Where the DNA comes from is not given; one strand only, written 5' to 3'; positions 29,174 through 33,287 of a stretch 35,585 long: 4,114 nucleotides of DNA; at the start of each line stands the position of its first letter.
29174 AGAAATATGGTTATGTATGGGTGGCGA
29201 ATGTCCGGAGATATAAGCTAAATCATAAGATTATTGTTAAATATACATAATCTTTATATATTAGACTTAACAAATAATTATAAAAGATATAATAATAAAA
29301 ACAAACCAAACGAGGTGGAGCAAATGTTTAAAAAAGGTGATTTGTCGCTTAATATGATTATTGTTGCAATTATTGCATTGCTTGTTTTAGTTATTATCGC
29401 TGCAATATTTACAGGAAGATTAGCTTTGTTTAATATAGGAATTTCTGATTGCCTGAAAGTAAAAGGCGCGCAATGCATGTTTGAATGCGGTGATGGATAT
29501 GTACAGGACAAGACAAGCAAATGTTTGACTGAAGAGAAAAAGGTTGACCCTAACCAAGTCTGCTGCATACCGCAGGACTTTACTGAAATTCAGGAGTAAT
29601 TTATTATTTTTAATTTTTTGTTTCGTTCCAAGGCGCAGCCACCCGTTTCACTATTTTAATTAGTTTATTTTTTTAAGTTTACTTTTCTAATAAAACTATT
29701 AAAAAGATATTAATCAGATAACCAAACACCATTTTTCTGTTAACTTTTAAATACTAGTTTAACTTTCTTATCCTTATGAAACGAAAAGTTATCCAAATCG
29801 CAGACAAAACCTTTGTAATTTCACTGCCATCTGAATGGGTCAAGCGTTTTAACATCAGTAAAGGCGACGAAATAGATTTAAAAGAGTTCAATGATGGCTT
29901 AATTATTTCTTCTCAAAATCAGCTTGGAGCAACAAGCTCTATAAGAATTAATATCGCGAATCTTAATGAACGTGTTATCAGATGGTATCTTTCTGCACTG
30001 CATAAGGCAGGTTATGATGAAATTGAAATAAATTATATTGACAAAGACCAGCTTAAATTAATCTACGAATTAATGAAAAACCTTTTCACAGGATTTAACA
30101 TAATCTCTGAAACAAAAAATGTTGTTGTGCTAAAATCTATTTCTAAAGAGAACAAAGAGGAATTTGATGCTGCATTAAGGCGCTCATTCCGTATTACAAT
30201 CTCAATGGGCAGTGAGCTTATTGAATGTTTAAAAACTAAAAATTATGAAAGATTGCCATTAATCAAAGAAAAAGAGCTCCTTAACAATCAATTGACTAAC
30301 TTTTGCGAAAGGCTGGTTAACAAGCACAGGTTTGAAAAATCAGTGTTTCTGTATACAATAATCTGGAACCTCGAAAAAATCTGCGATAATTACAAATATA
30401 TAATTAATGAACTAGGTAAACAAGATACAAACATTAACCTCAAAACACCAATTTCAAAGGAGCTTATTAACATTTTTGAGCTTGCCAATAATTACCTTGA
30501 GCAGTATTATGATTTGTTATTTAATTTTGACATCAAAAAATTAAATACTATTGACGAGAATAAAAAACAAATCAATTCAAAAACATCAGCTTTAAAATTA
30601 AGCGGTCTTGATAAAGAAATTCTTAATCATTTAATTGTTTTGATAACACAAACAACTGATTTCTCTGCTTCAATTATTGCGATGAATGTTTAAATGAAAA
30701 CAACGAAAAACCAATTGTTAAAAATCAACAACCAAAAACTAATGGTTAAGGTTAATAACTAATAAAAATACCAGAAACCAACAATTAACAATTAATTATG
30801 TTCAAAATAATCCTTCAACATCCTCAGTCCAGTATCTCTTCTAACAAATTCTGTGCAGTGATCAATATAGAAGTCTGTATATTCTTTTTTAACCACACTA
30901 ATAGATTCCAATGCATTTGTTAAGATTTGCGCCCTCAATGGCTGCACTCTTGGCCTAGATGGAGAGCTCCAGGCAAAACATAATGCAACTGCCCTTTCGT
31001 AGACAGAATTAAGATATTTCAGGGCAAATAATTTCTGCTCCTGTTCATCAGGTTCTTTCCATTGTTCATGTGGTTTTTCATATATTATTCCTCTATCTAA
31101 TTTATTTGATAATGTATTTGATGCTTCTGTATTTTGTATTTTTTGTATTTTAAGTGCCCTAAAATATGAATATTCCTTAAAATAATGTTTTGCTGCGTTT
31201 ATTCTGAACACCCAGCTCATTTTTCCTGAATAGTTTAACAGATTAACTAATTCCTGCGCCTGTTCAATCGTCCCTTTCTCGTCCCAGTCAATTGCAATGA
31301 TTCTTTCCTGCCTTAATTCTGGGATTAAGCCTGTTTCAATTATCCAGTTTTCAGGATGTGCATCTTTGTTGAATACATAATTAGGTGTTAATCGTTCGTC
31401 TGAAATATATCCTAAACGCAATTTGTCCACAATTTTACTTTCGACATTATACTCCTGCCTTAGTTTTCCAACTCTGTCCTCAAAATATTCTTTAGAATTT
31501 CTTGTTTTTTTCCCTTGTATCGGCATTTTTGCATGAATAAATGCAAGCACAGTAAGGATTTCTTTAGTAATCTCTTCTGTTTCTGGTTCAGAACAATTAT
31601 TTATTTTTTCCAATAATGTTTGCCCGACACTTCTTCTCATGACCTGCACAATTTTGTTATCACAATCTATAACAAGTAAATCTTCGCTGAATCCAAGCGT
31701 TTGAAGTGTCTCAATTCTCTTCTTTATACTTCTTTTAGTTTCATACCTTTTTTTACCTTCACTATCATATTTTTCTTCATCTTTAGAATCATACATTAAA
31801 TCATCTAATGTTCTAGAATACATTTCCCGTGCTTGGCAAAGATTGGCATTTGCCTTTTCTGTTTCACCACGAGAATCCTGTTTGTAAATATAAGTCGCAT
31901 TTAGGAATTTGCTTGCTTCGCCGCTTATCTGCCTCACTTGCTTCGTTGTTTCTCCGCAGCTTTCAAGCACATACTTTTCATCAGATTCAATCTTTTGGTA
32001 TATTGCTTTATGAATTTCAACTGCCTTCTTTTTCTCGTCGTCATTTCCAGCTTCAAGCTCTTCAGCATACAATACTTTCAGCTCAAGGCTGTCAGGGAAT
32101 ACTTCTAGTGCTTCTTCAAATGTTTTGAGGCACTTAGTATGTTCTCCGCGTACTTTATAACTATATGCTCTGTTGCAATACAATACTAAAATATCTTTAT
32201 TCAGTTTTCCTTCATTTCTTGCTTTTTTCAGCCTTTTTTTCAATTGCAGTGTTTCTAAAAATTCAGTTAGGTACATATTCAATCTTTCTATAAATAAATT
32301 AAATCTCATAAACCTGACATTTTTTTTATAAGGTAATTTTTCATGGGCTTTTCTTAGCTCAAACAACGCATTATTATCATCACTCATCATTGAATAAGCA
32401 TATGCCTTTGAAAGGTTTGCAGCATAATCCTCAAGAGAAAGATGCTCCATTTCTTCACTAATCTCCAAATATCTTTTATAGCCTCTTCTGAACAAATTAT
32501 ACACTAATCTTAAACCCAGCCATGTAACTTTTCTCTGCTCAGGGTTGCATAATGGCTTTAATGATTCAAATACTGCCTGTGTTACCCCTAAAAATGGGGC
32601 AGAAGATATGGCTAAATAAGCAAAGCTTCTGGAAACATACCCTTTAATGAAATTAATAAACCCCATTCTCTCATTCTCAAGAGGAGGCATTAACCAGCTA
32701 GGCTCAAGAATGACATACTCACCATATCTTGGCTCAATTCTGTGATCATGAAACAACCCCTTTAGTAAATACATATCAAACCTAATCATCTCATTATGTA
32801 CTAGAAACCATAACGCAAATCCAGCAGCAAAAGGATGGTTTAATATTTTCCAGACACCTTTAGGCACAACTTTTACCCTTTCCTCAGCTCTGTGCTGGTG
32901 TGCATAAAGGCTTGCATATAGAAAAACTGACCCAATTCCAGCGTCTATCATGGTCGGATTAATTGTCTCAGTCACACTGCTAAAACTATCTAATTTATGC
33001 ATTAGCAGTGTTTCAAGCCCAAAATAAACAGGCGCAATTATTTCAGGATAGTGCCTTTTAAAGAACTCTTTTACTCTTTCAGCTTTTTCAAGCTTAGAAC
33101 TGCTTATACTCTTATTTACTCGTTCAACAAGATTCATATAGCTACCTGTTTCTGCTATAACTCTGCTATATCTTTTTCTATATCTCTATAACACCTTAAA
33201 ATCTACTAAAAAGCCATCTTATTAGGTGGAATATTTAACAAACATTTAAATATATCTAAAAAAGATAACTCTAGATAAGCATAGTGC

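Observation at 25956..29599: Five consecutive genes with prepilin-like (class III) N-termini: candidate new archaeal type IV pilus-like filament set with no machinery in cis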

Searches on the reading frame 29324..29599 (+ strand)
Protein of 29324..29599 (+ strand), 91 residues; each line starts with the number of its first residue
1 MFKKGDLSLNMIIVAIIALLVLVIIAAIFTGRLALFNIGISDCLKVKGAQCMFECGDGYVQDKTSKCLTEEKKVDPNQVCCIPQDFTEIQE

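Call 5: search_protein_families(library=pfam, proteins=[window:29324-29599:+], max_evalue=1)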
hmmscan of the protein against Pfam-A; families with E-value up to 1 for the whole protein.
window:29324-29599:+ (91 aa): 1 family
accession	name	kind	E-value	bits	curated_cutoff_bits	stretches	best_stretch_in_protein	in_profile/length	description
PF04159.19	NB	-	0.02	15.3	27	1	5-56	19-70/100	NB glycoprotein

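Call 7: search_protein_families(library=ncbifam, proteins=[window:29324-29599:+], max_evalue=1)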
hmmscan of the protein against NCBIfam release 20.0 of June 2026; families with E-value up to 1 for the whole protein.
window:29324-29599:+ (91 aa): 2 families
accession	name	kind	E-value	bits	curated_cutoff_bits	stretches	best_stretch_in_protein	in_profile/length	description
TIGR04091.1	LTA_dltB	equivalog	0.14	11.4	375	1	9-62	82-134/380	D-alanyl-lipoteichoic acid biosynthesis protein DltB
NF038277.1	accessory_MacP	equivalog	0.96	9.9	45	0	8-29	76-97/98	cell wall synthase accessory phosphoprotein MacP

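Call 36: find_homologous_proteins(query=A4, max_evalue=0.001)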
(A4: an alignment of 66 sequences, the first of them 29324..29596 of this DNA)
Query A4 (66 sequences) (91 aa, profile of the alignment): 1606 proteins with E <= 0.001 among 8000 candidates; the best 120 are listed.
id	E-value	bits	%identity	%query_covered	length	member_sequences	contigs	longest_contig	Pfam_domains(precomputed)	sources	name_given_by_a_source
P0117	2.3e-25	106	45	54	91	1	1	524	-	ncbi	-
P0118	3.9e-25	106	35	86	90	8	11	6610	-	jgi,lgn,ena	-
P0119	6.0e-25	105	36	84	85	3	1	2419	-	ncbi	-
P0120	7.4e-25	105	36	90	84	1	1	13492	-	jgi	jgi:hypothetical protein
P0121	8.2e-25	105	42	87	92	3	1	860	-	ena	-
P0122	8.5e-25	105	32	88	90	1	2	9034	-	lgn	-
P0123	9.0e-25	105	38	84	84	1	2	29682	-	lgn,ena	-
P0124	1.2e-24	104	43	84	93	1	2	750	-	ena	-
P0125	1.7e-24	104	41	88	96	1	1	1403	-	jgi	jgi:hypothetical protein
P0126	2.1e-24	103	31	88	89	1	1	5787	-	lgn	-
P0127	2.1e-24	103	53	49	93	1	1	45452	-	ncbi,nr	ncbi:hypothetical protein KY331_01975 [Candidatus Woesearchaeota archaeon]|nr:hypothetical protein [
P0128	2.2e-24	103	39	95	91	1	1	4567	-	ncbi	-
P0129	3.0e-24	103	49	49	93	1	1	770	-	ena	-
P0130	4.5e-24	102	40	89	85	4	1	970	-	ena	-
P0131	4.6e-24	102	35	69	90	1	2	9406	-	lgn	-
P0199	2.6e-22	97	32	88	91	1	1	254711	-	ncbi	ncbi:MAG: DUF948 domain-containing protein [archaeon]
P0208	3.1e-22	96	48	89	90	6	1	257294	-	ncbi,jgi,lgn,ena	-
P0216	3.9e-22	96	39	90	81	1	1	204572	-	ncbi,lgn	-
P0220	4.8e-22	96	46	45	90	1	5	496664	-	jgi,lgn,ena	jgi:hypothetical protein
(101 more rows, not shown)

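Call 43: search_protein_families(library=pfam, alignment_id=A4, max_evalue=0.1)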
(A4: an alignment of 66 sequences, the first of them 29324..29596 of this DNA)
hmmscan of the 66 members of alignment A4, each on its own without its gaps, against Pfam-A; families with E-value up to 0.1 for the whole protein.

A. member 1, window:29324-29596:+ (91 aa): 1 family
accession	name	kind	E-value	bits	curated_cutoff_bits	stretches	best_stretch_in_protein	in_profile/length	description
PF04159.19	NB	-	0.02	15.3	27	1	5-56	19-70/100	NB glycoprotein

B. families by the number of members that match (of 66 scanned): 36 families (the first 25 are shown)
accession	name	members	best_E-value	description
PF06103.16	DUF948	17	0.00054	Bacterial protein of unknown function (DUF948)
PF23489.1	V-ATPase_su_f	9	0.025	V-type proton ATPase subunit f-like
PF04159.19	NB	6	0.00035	NB glycoprotein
PF25052.1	AtDEF-like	4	0.0044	Defensin-like family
PF07219.19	HemY_N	4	0.013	HemY protein N-terminus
PF14862.11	Defensin_big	4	0.018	Big defensin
PF10468.14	Inhibitor_I68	3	0.0053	Carboxypeptidase inhibitor I68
PF06011.17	TRP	3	0.015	Transient receptor potential (TRP) ion channel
PF05568.16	ASFV_J13L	3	0.041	African swine fever virus J13L protein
PF00558.24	Vpu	3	0.057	Vpu protein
PF15102.11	TMEM154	3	0.064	TMEM154 protein family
PF13841.11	Defensin_beta_2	2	7.8e-05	Beta defensin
PF00711.24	Defensin_beta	2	0.00015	Beta defensin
PF25184.1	YxzE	2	0.0015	YxzE-like putative bacteriocin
PF12175.13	WSS_VP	2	0.0096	White spot syndrome virus structural envelope protein VP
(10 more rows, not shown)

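Call 54: find_encoding_contigs(protein=P0220, flank=10000, max_places=3)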
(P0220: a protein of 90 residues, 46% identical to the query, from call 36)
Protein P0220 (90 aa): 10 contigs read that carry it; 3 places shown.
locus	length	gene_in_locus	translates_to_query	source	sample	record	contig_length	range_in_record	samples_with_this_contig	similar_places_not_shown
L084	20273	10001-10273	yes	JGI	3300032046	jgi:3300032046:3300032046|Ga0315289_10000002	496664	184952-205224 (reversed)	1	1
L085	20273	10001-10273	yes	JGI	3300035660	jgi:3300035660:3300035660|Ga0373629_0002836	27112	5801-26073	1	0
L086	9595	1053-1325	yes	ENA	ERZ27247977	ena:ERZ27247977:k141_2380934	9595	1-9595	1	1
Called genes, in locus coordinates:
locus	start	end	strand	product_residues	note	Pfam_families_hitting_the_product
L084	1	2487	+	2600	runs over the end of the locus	PF19077:Big_13 (faint), PF13750:Big_3_3 (faint), PF18884:TSP3_bac (weak)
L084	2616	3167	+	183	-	-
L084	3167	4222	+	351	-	-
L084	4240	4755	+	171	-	-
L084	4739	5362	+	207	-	-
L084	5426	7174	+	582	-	-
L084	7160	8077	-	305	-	-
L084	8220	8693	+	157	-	PF01037:AsnC_trans_reg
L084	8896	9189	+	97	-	PF01850:PIN (weak)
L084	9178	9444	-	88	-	-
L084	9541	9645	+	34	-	-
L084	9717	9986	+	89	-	-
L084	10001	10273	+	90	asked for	-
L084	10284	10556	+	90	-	-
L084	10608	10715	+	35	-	-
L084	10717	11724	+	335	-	-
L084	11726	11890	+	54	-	-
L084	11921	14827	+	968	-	-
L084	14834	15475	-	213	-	-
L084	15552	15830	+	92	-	-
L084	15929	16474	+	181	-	-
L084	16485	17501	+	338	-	-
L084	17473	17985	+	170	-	-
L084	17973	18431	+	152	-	-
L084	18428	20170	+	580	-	-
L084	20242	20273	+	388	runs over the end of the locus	PF17244:CDC24_OB3 (faint), PF01336:tRNA_anti-codon, PF08646:Rep_fac-A_C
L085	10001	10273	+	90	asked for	-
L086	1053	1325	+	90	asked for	-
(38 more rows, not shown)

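Call 55: find_encoding_contigs(protein=P0199, flank=10000, max_places=3)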
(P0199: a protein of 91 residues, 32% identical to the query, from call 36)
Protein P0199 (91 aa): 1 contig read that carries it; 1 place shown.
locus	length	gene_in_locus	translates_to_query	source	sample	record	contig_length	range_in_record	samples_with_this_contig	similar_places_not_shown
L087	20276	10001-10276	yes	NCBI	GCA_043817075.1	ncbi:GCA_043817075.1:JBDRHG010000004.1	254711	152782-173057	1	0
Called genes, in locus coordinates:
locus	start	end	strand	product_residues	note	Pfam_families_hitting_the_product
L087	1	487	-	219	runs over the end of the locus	PF00923:TAL_FSA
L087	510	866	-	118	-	-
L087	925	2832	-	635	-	PF00456:Transketolase_N, PF02779:Transket_pyr, PF02780:Transketolase_C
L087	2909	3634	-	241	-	-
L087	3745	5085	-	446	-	PF03448:MgtE_N, PF00571:CBS (weak), PF01769:MgtE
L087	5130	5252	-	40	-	-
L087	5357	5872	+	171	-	PF13404:HTH_AsnC-type (weak), PF13412:HTH_24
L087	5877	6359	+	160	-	PF13858:DUF4199 (weak)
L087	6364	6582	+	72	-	PF09834:DUF2061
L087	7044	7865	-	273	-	PF01978:TrmB, PF11495:TrmB_EBD_N (weak)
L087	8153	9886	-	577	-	PF00501:AMP-binding, PF13193:AMP-binding_C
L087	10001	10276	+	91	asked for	-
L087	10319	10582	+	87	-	-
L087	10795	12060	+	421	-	-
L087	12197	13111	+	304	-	-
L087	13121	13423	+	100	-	-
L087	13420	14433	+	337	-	-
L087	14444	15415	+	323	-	-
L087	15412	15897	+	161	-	-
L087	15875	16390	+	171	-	-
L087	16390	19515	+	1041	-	PF01464:SLT (weak)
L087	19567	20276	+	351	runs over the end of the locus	PF01336:tRNA_anti-codon (weak), PF17244:CDC24_OB3 (faint), PF08646:Rep_fac-A_C (weak)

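Call 67: search_protein_families(library=pfam, proteins=[L087:16390-19515:+, L084:11921-14827:+, L084:5426-7174:+, L084:18428-20170:+], max_evalue=0.01)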
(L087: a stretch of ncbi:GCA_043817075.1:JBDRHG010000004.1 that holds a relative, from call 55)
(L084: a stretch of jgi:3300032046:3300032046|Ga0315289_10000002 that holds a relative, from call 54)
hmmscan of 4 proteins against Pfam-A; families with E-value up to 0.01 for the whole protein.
L087:16390-19515:+ (1041 aa): 1 family
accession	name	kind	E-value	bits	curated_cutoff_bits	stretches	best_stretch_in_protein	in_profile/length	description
PF01464.25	SLT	-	1.7e-07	31.2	21.3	1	200-309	6-97/117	Transglycosylase SLT domain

L084:11921-14827:+ (968 aa): 0 families

L084:5426-7174:+ (582 aa): 0 families

L084:18428-20170:+ (580 aa): 0 families

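Call 72: find_encoding_contigs(protein=P0208, flank=10000, max_places=2)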
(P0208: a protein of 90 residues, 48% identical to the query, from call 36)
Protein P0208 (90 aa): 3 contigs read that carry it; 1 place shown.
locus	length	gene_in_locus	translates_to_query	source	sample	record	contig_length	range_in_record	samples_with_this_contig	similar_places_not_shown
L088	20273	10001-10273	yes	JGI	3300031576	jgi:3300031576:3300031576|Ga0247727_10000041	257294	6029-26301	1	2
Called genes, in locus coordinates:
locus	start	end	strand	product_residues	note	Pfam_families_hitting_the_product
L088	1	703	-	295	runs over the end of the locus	-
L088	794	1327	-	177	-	-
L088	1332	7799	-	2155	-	-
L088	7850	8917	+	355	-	-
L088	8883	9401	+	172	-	-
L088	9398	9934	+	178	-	-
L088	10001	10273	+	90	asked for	-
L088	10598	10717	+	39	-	-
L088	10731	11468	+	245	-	-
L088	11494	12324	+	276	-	-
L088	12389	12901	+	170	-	PF01909:NTP_transf_2, PF18765:Polbeta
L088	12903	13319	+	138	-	-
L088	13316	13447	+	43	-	-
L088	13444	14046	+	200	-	-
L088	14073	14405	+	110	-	-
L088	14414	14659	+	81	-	-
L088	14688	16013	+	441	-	PF13472:Lipase_GDSL_2 (faint)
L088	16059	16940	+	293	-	-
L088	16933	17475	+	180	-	-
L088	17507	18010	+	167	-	-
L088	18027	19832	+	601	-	PF01551:Peptidase_M23, PF01464:SLT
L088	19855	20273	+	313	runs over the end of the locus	-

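Call 73: find_encoding_contigs(protein=P0216, flank=10000, max_places=2)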
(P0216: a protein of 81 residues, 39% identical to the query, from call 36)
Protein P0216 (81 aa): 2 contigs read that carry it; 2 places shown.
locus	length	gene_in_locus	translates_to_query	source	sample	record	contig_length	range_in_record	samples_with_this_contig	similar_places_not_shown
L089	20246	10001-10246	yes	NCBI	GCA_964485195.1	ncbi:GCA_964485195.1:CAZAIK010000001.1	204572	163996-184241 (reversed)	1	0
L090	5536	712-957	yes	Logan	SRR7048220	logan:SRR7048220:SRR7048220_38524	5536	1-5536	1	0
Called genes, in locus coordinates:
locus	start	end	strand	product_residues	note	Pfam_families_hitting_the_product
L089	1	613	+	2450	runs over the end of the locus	PF13620:CarboxypepD_reg, PF13715:CarbopepD_reg_2 (weak), PF17789:MG4 (faint), PF19077:Big_13 (faint), PF13620:CarboxypepD_reg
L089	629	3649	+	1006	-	PF19077:Big_13 (faint)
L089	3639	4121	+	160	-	-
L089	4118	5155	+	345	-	-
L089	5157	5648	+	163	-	-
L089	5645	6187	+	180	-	-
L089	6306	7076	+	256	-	-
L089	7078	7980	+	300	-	-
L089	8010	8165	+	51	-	-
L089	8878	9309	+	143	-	-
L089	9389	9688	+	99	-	-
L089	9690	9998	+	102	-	-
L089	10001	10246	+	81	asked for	-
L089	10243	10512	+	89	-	-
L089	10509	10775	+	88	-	-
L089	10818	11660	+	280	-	-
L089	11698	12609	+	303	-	-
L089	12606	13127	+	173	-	-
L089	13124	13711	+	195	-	-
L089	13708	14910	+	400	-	PF01464:SLT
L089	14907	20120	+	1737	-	PF00149:Metallophos, PF00933:Glyco_hydro_3, PF09992:NAGPA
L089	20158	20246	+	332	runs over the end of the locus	PF16900:REPA_OB_2 (faint), PF17244:CDC24_OB3 (weak), PF01336:tRNA_anti-codon, PF08646:Rep_fac-A_C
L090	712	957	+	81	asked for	-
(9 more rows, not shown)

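Call 79: search_solved_structures(query=A4, max_evalue=10)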
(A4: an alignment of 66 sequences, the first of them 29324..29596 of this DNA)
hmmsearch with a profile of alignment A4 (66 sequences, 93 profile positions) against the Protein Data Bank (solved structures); distinct sequences matched with E-value up to 10: 9.
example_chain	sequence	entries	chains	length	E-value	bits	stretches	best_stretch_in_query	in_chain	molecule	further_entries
2l35_A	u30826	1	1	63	0.66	13.5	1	18-42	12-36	DAP12-NKG2C_TM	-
2n2a_A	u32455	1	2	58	0.87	13.2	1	15-48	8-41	Receptor tyrosine-protein kinase erbB-2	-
2jwa_A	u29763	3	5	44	1.2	12.7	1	15-46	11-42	Receptor tyrosine-protein kinase erbB-2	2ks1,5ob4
8rey_M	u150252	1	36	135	1.4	12.5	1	19-57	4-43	Flagellin-like protein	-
2l6w_A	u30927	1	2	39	1.7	12.3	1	12-35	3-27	Beta-type platelet-derived growth factor receptor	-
9laa_A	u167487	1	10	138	3.4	11.3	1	1-71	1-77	Type IV pilin protein PilA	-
2l34_A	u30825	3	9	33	5.1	10.7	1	18-39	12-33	TYRO protein tyrosine kinase-binding protein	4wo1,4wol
2k2z_A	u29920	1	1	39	5.5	10.6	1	48-87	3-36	Carboxypeptidase inhibitor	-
2l35_B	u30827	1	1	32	9.6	9.8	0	18-38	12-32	TYRO protein tyrosine kinase-binding protein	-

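Call 83: search_protein_families(library=pfam, proteins=[L089:13708-14910:+, L088:18027-19832:+], max_evalue=0.001)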
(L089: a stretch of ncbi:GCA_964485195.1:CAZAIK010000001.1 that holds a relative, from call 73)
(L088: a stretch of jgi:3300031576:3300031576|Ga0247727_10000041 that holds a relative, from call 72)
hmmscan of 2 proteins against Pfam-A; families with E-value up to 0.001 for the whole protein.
L089:13708-14910:+ (400 aa): 1 family
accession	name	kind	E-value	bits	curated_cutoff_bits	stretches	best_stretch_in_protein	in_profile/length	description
PF01464.25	SLT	-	4.5e-16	58.9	21.3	1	225-349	11-112/117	Transglycosylase SLT domain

L088:18027-19832:+ (601 aa): 2 families
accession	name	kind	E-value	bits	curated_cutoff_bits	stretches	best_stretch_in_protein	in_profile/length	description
PF01551.29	Peptidase_M23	-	1.1e-23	83.6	28.7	1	235-329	2-94/96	Peptidase family M23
PF01464.25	SLT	-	2e-20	72.9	21.3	1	429-536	11-112/117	Transglycosylase SLT domain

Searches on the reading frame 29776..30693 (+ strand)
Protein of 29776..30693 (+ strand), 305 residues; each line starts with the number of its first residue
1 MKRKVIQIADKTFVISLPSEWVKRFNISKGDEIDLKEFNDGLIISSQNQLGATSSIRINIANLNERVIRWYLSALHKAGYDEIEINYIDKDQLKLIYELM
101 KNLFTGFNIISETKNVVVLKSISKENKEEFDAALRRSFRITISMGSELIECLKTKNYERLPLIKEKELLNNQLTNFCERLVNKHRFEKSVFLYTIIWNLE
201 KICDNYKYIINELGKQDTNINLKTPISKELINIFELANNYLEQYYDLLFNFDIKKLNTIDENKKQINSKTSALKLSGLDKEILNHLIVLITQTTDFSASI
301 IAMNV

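Call 5: search_protein_families(library=pfam, proteins=[window:29776-30693:+], max_evalue=1)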
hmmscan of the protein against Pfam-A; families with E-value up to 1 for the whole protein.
window:29776-30693:+ (305 aa): 3 families
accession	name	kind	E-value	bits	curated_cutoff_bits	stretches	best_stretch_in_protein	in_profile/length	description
PF04014.23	MazE_antitoxin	-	1.3e-08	35.1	24.7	1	8-47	3-43/48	Antidote-toxin recognition MazE, bacterial antitoxin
PF01895.24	PhoU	-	0.01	16.6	23.5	0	135-209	2-85/89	PhoU domain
PF00155.27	Aminotran_1_2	-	0.1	12.2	19.7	0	93-147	283-335/361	Aminotransferase class I and II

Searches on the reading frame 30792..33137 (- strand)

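Call 6: search_protein_families(library=pfam, proteins=[window:30792-33137:-], max_evalue=0.01)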
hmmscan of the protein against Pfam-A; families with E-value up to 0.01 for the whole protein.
window:30792-33137:- (781 aa): 5 families
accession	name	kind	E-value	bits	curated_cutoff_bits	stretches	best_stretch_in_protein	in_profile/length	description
PF00515.34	TPR_1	-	9.3e-06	25.7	27.8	1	319-349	3-33/34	Tetratricopeptide repeat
PF07719.23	TPR_2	-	0.00035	20.9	27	1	319-349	3-33/34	Tetratricopeptide repeat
PF13428.12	TPR_14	-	0.00051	20.9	23.5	0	323-359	7-43/44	Tetratricopeptide repeat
PF13429.12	TPR_15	-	0.0059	16.5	26.2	0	295-373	125-203/280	Tetratricopeptide repeat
PF13424.12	TPR_12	-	0.0068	17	30.1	0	316-349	2-40/77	Tetratricopeptide repeat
